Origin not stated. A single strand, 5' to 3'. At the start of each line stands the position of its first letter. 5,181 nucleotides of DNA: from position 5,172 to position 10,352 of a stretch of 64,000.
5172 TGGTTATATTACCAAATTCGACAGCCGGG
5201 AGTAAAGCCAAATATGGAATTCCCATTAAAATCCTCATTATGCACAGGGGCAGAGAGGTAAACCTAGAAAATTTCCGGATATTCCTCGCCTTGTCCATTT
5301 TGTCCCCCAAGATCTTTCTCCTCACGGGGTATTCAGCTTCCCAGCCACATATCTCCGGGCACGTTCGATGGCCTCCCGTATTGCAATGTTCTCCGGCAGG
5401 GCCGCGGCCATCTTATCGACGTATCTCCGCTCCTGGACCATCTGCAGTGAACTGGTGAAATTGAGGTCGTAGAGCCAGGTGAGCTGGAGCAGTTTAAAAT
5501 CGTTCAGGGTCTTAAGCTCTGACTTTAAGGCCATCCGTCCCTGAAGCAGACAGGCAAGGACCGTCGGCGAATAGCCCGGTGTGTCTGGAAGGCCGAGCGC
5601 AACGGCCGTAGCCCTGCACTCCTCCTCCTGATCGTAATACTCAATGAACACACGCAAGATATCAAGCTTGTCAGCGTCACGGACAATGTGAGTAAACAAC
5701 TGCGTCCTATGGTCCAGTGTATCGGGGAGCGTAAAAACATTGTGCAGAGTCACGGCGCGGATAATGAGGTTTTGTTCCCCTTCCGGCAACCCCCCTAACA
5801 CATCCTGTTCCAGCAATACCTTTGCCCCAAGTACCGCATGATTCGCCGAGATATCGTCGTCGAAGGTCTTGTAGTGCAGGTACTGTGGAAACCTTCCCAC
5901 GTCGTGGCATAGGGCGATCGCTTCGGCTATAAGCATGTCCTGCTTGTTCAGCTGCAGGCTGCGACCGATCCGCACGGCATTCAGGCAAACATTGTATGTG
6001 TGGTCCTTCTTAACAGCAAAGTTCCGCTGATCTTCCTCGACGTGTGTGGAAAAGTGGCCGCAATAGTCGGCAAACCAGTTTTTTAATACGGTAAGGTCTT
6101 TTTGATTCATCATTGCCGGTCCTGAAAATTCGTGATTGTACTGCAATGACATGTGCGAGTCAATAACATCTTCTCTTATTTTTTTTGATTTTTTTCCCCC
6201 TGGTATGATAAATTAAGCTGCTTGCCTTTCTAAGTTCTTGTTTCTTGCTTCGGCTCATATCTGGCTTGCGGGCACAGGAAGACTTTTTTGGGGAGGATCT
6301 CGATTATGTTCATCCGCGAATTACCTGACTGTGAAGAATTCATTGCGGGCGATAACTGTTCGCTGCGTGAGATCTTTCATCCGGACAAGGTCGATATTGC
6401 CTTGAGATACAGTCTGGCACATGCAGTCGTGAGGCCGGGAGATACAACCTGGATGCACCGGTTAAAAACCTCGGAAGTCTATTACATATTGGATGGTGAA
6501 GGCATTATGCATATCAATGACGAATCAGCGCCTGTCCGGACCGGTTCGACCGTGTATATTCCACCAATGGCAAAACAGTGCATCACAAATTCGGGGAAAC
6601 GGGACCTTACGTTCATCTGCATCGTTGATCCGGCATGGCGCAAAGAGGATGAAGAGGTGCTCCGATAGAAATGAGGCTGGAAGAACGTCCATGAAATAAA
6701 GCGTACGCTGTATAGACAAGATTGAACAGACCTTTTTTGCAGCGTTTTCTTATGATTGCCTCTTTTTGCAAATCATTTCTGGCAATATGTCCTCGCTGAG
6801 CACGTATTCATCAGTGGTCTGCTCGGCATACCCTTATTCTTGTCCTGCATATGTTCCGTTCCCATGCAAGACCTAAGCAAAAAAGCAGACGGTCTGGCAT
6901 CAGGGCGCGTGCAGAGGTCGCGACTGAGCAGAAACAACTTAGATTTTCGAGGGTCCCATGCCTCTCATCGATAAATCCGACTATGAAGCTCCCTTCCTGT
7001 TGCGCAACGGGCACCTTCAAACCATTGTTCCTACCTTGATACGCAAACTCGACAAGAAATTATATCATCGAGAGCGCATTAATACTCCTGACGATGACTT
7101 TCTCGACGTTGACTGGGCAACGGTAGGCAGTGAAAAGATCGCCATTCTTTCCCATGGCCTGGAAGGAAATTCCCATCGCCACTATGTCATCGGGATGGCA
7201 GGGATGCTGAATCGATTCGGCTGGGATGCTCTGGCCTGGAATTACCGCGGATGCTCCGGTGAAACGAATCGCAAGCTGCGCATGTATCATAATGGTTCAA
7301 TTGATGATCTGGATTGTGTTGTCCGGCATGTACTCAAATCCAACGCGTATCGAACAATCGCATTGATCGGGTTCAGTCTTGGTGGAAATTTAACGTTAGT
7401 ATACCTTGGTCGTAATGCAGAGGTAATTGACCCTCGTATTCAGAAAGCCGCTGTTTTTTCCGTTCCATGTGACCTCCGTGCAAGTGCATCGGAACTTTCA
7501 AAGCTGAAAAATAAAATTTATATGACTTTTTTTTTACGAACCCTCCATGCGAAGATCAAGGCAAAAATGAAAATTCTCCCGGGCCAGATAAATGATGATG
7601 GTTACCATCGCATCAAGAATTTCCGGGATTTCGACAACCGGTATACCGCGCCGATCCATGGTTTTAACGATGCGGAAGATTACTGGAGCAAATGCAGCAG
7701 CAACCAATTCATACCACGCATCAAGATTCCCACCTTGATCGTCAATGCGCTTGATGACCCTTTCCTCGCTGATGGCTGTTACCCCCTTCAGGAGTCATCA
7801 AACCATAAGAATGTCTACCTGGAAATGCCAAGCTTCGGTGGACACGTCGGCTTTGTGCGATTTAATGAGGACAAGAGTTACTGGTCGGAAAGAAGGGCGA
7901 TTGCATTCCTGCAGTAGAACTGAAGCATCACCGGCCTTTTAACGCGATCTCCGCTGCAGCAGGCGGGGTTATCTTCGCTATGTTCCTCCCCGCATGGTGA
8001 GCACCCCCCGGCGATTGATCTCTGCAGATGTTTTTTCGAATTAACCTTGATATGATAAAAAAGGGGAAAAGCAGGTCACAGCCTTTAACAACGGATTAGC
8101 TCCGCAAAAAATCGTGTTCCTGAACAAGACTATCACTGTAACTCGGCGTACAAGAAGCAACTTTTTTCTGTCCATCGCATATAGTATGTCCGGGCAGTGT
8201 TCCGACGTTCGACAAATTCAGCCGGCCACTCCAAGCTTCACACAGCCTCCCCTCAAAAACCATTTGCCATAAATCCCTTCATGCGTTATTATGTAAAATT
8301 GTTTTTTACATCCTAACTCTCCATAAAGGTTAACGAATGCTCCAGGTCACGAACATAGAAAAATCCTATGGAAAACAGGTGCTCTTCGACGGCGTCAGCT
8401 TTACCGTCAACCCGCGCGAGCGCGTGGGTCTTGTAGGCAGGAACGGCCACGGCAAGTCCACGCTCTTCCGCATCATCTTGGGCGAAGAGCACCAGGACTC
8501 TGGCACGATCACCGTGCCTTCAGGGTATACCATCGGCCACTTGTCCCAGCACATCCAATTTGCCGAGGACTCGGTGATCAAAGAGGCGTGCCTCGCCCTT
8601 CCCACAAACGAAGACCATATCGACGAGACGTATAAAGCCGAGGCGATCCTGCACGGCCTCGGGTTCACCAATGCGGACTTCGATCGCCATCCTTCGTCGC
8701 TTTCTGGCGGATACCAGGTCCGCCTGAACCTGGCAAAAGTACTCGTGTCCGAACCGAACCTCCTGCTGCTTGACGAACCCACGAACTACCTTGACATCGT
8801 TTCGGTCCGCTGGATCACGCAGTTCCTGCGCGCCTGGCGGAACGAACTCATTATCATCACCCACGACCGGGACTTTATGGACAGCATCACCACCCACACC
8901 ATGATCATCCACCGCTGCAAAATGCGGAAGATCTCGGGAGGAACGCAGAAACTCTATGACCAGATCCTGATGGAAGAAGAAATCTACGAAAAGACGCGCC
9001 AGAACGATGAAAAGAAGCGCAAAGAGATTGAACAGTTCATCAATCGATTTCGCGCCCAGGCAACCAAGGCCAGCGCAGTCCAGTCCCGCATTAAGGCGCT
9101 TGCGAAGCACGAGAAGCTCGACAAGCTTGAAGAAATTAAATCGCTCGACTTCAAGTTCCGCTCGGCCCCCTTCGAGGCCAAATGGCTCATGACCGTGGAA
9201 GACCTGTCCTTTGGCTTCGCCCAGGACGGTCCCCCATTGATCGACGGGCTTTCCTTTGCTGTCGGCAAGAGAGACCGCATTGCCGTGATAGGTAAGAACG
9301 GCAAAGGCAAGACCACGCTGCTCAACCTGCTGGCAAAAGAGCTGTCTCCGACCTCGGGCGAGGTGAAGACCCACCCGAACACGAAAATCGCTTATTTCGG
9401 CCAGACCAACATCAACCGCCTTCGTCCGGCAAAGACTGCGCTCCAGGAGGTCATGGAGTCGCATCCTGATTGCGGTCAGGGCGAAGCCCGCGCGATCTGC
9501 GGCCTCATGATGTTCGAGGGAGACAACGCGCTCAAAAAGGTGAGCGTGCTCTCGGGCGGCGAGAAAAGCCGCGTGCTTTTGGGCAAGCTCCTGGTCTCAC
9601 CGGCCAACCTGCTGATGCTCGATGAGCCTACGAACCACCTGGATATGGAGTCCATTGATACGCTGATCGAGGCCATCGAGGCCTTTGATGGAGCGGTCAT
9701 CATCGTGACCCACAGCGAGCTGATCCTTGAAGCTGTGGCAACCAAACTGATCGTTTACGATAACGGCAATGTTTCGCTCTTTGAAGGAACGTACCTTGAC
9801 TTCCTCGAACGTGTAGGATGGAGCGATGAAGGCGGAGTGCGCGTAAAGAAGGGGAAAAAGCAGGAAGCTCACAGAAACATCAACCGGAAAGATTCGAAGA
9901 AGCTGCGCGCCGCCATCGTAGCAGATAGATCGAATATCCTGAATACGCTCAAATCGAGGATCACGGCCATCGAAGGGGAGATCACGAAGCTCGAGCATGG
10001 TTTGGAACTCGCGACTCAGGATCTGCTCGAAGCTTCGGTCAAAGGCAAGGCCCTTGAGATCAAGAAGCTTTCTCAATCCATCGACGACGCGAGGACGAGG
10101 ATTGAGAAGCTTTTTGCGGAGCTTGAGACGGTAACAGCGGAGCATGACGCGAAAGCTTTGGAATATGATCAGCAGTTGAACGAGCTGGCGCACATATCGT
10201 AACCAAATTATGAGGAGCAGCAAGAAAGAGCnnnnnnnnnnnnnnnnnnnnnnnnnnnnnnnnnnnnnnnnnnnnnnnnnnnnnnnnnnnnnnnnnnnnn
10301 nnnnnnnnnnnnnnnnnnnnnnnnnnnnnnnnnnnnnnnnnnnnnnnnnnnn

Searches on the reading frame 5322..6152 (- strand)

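Call 35: search_protein_families(library=pfam, proteins=[window:5322-6152:-], max_evalue=0.0001)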
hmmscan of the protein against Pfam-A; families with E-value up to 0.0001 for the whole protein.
window:5322-6152:- (276 aa): 1 family
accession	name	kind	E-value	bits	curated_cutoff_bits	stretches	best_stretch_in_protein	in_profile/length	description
PF01966.28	HD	-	3e-08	34.4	22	1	50-164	3-114/116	HD domain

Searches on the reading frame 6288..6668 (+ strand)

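Call 35: search_protein_families(library=pfam, proteins=[window:6288-6668:+], max_evalue=0.0001)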
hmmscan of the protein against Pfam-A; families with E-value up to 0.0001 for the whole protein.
window:6288-6668:+ (126 aa): 2 families
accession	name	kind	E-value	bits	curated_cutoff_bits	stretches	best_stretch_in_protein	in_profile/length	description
PF07883.17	Cupin_2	-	2.6e-11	43.5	27.2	1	46-113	3-70/70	Cupin domain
PF01050.24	MannoseP_isomer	-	9e-06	26.3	23.6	1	33-122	20-110/116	Mannose-6-phosphate isomerase C-terminal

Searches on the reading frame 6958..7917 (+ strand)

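Call 35: search_protein_families(library=pfam, proteins=[window:6958-7917:+], max_evalue=0.0001)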
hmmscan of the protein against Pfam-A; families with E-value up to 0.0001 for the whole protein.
window:6958-7917:+ (319 aa): 2 families
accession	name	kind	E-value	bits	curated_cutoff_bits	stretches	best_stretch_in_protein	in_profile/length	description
PF00561.26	Abhydrolase_1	-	1.1e-13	51.9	25.8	1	63-299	4-241/245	alpha/beta hydrolase fold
PF12146.15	Hydrolase_4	-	1.3e-11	44.8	27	1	60-269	5-204/239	Serine aminopeptidase, S33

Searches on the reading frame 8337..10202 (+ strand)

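Call 35: search_protein_families(library=pfam, proteins=[window:8337-10202:+], max_evalue=0.0001)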
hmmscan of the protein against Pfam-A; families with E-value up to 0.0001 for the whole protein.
window:8337-10202:+ (621 aa): 9 families
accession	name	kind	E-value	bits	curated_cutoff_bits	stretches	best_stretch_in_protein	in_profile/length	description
PF00005.33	ABC_tran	-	7.4e-53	179.3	25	2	18-150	2-137/137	ABC transporter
PF13304.12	AAA_21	-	9.4e-16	59.2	27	1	414-465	247-304/304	AAA domain, putative AbiEii toxin, Type IV TA system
PF12848.13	ABC_tran_Xtn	-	3.7e-13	49.8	25.9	1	191-267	3-79/85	ABC transporter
PF02463.25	SMC_N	-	8.6e-11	42.1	40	0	403-474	135-212/220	RecF/RecN/SMC N terminal domain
PF01926.29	MMR_HSR1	-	8.9e-07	29.5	21.9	0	29-52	1-23/113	50S ribosome-binding GTPase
PF13555.12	AAA_29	-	1e-06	28.8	27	0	17-44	12-39/61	P-loop containing region of AAA domain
PF00350.29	Dynamin_N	-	2.8e-05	24.6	27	0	315-358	1-45/168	Dynamin family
PF03193.22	RsgA_GTPase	-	3.7e-05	24.1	30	0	313-346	107-140/174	RsgA GTPase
PF13401.12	AAA_22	-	7.5e-05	23.5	27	0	315-339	8-32/130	AAA domain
